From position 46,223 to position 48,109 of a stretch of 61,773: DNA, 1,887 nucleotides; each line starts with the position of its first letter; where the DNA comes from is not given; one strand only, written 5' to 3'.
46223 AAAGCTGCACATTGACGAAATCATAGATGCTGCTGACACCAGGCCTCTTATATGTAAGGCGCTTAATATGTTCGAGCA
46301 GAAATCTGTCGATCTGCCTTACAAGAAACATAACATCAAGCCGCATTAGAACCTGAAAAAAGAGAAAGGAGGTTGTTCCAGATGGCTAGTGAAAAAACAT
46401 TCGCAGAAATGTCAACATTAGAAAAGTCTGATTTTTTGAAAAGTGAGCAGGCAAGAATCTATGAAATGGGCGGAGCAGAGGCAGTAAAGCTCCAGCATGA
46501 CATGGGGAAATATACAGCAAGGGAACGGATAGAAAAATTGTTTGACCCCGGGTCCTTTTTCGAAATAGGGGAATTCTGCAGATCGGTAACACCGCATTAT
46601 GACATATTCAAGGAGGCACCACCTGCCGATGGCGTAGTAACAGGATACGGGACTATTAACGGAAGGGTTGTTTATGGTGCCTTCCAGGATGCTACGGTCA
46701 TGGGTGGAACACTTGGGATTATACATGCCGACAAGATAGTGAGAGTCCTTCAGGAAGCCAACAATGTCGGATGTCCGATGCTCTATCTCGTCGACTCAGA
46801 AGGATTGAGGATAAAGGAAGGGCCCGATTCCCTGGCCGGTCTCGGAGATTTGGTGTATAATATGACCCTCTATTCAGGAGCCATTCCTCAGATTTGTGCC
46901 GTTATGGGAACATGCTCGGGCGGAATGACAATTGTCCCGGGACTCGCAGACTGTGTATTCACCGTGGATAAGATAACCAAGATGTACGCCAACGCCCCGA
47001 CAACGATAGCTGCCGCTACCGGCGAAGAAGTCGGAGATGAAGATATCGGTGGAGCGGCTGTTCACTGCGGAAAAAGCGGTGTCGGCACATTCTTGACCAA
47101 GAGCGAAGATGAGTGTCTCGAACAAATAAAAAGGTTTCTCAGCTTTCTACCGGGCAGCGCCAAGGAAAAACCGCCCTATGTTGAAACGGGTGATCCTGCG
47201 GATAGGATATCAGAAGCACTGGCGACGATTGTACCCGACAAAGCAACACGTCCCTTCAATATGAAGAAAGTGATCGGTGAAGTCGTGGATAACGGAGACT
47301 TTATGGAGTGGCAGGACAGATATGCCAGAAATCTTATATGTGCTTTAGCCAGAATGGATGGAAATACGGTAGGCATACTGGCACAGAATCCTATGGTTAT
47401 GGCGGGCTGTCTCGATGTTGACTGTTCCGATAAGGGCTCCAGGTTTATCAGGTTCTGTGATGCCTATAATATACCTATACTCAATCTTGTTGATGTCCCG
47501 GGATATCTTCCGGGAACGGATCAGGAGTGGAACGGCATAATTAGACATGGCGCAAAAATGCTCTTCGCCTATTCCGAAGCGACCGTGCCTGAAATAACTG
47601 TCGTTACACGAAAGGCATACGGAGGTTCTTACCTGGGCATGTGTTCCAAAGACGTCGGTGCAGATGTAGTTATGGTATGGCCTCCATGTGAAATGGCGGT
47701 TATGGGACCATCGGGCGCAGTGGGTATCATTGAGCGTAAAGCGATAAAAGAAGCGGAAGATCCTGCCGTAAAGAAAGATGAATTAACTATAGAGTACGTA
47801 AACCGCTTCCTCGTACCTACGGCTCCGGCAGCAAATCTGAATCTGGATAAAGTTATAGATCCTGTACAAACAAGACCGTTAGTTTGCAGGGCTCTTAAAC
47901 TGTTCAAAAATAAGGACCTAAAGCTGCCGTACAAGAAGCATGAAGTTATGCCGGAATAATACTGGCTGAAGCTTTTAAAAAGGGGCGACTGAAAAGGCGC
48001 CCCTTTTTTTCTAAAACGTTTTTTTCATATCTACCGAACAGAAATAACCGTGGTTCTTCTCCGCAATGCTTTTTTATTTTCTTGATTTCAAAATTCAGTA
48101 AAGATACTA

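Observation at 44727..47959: Reciprocally degenerate tandem carboxyltransferases: candidate obligate heteromer with one live and one dead active site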

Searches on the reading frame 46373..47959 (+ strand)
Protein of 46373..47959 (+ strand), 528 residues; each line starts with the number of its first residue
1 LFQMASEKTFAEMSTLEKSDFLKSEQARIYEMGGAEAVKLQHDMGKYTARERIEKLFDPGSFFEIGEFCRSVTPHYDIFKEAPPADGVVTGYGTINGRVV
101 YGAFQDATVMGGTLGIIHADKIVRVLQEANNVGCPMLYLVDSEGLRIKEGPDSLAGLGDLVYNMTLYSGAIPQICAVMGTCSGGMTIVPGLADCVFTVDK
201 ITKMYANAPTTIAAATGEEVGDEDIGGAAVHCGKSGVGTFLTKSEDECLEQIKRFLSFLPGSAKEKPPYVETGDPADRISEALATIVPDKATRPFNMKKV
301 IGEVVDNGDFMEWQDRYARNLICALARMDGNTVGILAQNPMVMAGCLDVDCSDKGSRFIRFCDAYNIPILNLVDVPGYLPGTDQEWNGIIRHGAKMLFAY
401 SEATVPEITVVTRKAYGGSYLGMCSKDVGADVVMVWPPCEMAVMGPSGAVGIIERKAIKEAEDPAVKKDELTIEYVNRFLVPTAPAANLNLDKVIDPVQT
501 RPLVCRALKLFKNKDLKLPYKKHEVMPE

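Call 6: search_solved_structures(query=window:46373-47959:+, show_alignments=2)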
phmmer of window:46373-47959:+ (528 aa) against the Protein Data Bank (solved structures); distinct sequences matched with E-value up to 0.001: 54.
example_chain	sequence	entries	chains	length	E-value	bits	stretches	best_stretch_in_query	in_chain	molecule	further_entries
1vrg_A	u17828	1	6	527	2e-148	498.4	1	12-527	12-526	propionyl-CoA carboxylase, beta subunit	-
1x0u_A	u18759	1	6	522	3.8e-145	487.6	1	22-525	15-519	hypothetical methylmalonyl-CoA decarboxylase alpha subunit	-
1on3_A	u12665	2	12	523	1.2e-143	482.7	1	14-525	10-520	Methylmalonyl-CoA carboxyltransferase 12S subunit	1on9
3n6r_B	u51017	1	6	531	6.5e-142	476.9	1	26-527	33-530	Propionyl-CoA carboxylase, beta subunit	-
7w5u_A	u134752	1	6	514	2.5e-141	475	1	35-527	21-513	Acetyl-CoA carboxylase complex, beta-chain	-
6ybp_A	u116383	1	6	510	1.1e-137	463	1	25-527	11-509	Propionyl-CoA carboxylase beta chain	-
3ib9_A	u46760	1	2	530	1.1e-137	463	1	30-527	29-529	Propionyl-CoA carboxylase complex B subunit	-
1xnw_A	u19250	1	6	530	2.1e-137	462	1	30-527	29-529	propionyl-CoA carboxylase complex B subunit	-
3iav_A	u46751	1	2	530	3e-137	461.6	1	30-527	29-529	Propionyl-CoA carboxylase complex B subunit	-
6ybq_A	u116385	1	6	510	5.3e-137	460.7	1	25-527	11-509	Propionyl-CoA carboxylase beta chain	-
3ibb_A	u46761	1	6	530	5.6e-137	460.6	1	30-527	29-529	Propionyl-CoA carboxylase complex B subunit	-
8pn8_A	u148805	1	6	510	7.3e-137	460.3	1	25-527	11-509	Propionyl-CoA carboxylase beta chain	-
3mfm_C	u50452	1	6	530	1e-136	459.8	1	30-527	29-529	Propionyl-CoA carboxylase complex B subunit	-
1xnv_A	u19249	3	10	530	1.5e-136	459.3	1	30-527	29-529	propionyl-CoA carboxylase complex B subunit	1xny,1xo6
8pn7_A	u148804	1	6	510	1.8e-136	459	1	26-527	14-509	Propionyl-CoA carboxylase beta chain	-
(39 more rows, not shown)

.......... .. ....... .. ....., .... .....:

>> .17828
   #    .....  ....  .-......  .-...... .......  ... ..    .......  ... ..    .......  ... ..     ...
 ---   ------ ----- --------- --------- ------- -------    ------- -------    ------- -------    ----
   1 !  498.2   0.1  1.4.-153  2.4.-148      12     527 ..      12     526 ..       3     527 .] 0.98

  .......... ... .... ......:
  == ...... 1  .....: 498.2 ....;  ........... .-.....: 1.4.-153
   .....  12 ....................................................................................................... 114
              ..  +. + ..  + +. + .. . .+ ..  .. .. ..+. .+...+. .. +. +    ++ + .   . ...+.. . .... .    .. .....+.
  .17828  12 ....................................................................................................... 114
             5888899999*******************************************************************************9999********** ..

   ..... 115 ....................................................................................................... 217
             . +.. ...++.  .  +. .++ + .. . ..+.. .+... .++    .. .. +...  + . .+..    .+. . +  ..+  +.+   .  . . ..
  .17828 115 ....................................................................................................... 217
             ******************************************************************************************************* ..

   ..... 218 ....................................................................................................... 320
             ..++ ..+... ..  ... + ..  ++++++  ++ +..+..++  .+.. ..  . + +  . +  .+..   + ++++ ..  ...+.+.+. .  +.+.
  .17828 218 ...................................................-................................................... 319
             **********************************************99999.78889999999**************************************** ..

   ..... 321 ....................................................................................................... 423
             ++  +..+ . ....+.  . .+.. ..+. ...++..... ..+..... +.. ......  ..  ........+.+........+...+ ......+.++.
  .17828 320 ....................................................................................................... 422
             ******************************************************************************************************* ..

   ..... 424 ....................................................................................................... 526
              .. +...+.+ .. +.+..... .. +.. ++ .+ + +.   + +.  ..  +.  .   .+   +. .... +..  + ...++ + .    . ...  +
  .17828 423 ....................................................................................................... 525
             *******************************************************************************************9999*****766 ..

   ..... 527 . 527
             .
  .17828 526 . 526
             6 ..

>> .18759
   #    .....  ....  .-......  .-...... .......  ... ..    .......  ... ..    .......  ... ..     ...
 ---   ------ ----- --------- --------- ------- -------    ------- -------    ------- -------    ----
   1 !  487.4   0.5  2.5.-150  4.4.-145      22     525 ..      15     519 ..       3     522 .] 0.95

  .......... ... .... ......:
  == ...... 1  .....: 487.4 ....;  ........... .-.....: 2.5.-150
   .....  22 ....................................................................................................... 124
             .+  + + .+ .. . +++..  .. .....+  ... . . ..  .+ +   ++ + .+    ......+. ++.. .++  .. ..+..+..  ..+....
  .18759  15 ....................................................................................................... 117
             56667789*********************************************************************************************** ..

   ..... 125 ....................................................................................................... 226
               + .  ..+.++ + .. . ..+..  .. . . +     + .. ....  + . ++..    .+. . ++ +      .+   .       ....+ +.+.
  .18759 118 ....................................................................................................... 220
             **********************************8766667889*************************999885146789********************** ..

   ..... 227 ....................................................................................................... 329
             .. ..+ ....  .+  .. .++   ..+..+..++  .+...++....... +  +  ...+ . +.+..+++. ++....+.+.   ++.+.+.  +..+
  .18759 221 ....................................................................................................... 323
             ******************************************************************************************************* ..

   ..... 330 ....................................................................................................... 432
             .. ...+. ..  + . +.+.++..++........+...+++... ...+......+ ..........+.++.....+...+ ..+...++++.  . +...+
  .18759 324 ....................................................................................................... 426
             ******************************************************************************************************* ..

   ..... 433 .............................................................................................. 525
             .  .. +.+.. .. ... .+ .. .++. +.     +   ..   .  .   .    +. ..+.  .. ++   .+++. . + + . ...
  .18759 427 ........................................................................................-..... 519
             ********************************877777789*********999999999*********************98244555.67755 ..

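Call 7: search_protein_families(library=pfam, proteins=[window:46373-47959:+])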
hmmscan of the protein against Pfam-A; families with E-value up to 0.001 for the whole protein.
window:46373-47959:+ (528 aa): 2 families
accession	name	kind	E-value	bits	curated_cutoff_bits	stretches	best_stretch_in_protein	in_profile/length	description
PF01039.27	Carboxyl_trans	-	1.2e-150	502.8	22.3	1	41-525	2-492/493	Carboxyl transferase domain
PF03255.19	ACCA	-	1.2e-10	41.5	23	1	353-461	134-238/310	Acetyl co-enzyme A carboxylase carboxyltransferase-like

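Call 8: search_protein_families(library=ncbifam, proteins=[window:46373-47959:+])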
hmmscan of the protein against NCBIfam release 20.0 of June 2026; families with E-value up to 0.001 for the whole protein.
window:46373-47959:+ (528 aa): 8 families
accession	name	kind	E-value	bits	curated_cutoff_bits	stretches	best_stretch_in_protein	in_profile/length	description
TIGR01117.1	mmdA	subfamily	6.8e-194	645.4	998.8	1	19-527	3-511/512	methylmalonyl-CoA decarboxylase subunit alpha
NF005530.0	PRK07189.1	equivalog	1e-21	77.3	228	1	46-219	15-196/303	biotin-independent malonate decarboxylase subunit beta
TIGR03133.1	malonate_beta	equivalog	1.2e-19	70.7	278.15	1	48-219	7-186/274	biotin-independent malonate decarboxylase subunit beta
TIGR00515.1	accD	equivalog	4.5e-10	39.4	317.45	1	42-157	53-179/285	acetyl-CoA carboxylase, carboxyltransferase subunit beta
NF004344.0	PRK05724.1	equivalog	5e-10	39.1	357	1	354-461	139-242/319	acetyl-CoA carboxylase carboxyltransferase subunit alpha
NF041504.1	AccA_sub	subfamily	7.5e-10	38.6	300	1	340-461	68-185/257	carboxyltransferase subunit alpha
TIGR00513.1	accA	equivalog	6.2e-09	35.7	319.3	1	354-459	139-240/321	acetyl-CoA carboxylase carboxyl transferase subunit alpha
TIGR03134.1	malonate_gamma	equivalog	1e-05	25.2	237.15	1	299-445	4-161/258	biotin-independent malonate decarboxylase subunit gamma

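Call 16: find_homologous_proteins(query=window:46373-47959:+, max_evalue=1e-50)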
Query window:46373-47959:+ (528 aa): 8000 proteins with E <= 1e-50 among 8000 candidates; the best 120 are listed.
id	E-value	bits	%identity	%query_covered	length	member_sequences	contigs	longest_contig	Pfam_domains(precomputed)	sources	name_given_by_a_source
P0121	0.0e+0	1103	89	99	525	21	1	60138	PF01039.28,PF03255.20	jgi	-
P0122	2.2e-294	995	80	99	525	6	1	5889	PF01039.28,PF03255.20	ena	-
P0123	6.8e-254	861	69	99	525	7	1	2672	PF01039.28,PF03255.20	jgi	jgi:acetyl-CoA carboxylase carboxyltransferase component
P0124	1.2e-237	808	65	99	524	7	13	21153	PF01039.28,PF03255.20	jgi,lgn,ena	jgi:acetyl-CoA carboxylase carboxyltransferase component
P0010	1.6e-228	778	64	97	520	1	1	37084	PF01039.28,PF03255.20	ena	-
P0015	8.1e-228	775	64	97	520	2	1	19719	PF01039.28,PF03255.20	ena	-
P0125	4.1e-226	770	-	-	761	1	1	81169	PF01039.28,PF03255.20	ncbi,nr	ncbi:MAG TPA: carboxyl transferase domain-containing protein [Solirubrobacterales bacterium]|nr:carb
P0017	2.8e-224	764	63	97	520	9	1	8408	PF01039.28,PF03255.20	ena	-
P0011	3.3e-224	763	63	97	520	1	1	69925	PF01039.28,PF03255.20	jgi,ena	jgi:acetyl-CoA carboxylase carboxyltransferase component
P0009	3.7e-224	763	63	97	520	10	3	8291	PF01039.28,PF03255.20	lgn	-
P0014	6.9e-222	756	62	97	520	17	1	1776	PF01039.28,PF03255.20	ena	-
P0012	1.5e-221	755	63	98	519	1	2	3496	PF01039.28,PF03255.20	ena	-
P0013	5.3e-219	746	61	97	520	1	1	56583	PF01039.28,PF03255.20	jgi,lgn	-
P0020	4.7e-216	737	62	97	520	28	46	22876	PF01039.28,PF03255.20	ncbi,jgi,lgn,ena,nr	ncbi:MAG: methylmalonyl-CoA carboxyltransferase [Chloroflexi bacterium CG15_BIG_FIL_POST_REV_8_21_14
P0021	1.5e-213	728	60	99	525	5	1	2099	PF01039.28,PF03255.20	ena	-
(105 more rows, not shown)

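Call 17: search_solved_structures(query=window:46373-47959:+, show_alignments=3, max_evalue=1e-143)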
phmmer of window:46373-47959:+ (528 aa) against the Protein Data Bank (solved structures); distinct sequences matched with E-value up to 1e-143: 2.
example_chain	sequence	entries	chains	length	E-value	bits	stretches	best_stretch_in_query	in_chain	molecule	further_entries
1vrg_A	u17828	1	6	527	2e-148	498.4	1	12-527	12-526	propionyl-CoA carboxylase, beta subunit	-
1x0u_A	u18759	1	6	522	3.8e-145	487.6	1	22-525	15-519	hypothetical methylmalonyl-CoA decarboxylase alpha subunit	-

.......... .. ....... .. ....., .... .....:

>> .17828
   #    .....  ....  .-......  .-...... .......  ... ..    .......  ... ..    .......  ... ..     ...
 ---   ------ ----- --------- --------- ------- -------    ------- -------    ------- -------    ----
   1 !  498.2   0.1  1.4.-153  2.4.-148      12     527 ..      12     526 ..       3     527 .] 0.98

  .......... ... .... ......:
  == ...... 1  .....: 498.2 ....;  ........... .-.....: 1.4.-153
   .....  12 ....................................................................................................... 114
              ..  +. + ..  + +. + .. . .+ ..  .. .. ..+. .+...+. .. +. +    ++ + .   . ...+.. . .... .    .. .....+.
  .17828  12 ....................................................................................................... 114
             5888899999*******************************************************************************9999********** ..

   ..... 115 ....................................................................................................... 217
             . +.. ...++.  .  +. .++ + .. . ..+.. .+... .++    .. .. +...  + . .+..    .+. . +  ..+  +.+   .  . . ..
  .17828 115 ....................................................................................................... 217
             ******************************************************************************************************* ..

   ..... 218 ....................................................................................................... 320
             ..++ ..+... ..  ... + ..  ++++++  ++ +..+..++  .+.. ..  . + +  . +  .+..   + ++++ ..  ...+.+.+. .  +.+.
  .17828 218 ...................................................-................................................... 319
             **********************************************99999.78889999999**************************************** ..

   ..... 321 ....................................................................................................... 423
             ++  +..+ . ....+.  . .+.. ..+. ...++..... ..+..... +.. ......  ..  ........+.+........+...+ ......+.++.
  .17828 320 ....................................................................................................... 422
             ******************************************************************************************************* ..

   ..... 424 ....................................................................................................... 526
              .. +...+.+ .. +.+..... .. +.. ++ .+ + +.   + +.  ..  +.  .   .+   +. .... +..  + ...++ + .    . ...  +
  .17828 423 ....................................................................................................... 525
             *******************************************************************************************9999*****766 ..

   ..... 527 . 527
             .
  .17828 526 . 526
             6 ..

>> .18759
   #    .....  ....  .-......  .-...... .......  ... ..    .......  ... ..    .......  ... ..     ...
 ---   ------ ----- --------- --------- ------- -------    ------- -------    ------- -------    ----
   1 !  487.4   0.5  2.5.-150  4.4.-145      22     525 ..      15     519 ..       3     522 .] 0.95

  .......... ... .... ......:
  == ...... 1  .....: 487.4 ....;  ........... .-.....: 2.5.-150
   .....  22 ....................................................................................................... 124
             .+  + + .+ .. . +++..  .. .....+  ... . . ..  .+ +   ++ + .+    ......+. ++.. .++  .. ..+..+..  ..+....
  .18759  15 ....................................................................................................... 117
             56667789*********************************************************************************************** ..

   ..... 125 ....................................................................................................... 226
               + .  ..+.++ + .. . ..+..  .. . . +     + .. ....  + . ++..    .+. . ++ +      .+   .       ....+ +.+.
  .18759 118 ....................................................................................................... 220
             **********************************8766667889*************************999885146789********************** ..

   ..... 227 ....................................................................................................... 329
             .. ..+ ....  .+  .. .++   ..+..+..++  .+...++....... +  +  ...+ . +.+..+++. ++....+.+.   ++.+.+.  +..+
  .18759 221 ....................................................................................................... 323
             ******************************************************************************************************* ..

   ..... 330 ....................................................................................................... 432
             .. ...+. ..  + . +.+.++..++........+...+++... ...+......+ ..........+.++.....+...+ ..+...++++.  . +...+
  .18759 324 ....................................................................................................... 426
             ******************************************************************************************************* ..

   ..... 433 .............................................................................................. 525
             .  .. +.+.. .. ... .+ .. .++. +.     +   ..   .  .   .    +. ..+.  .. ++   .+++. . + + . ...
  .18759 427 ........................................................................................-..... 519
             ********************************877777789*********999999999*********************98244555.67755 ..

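Call 34: find_encoding_contigs(protein=P0124, flank=10000, max_places=4)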
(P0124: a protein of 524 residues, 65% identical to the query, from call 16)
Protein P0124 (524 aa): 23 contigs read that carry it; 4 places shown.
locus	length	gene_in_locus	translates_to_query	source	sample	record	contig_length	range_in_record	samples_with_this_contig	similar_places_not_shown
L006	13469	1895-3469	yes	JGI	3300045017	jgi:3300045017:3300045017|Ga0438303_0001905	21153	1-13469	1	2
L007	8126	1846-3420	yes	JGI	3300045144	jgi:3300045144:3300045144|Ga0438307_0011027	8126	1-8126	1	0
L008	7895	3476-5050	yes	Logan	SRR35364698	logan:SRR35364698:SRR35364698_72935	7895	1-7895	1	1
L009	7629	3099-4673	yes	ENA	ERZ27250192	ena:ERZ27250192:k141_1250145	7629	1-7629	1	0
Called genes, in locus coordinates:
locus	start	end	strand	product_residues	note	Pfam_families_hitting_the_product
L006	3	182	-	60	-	?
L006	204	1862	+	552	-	PF01039:Carboxyl_trans, PF03255:ACCA (weak)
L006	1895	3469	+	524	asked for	PF01039:Carboxyl_trans, PF03255:ACCA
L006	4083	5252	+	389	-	PF01071:GARS_A (faint), PF08442:ATP-grasp_2, PF13549:ATP-grasp_5, PF24948:Citrate_synth_N, PF00549:Ligase_CoA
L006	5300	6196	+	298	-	PF02629:CoA_binding, PF13607:Succ_CoA_lig, PF00549:Ligase_CoA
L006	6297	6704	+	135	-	PF00903:Glyoxalase, PF13468:Glyoxalase_3, PF13669:Glyoxalase_4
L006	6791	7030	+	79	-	-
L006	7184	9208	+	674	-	PF00682:HMGL-like, PF02436:PYC_OADA, PF25919:BSH_CusB (faint), PF00364:Biotin_lipoyl, PF25973:BSH_CzcB (faint)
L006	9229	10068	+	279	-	PF05681:Fumerase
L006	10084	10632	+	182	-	PF05683:Fumerase_C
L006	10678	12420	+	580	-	PF00890:FAD_binding_2, PF02910:Succ_DH_flav_C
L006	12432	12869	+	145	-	PF01127:Sdh_cyt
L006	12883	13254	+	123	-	-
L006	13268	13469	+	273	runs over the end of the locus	PF13085:Fer2_3, PF13237:Fer4_10, PF12838:Fer4_7 (weak), PF13183:Fer4_8, PF13187:Fer4_9 (weak), PF13484:Fer4_16 (weak), PF13534:Fer4_17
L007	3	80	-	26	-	?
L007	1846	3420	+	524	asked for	PF01039:Carboxyl_trans, PF03255:ACCA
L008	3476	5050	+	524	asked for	PF01039:Carboxyl_trans, PF03255:ACCA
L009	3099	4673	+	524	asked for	PF01039:Carboxyl_trans, PF03255:ACCA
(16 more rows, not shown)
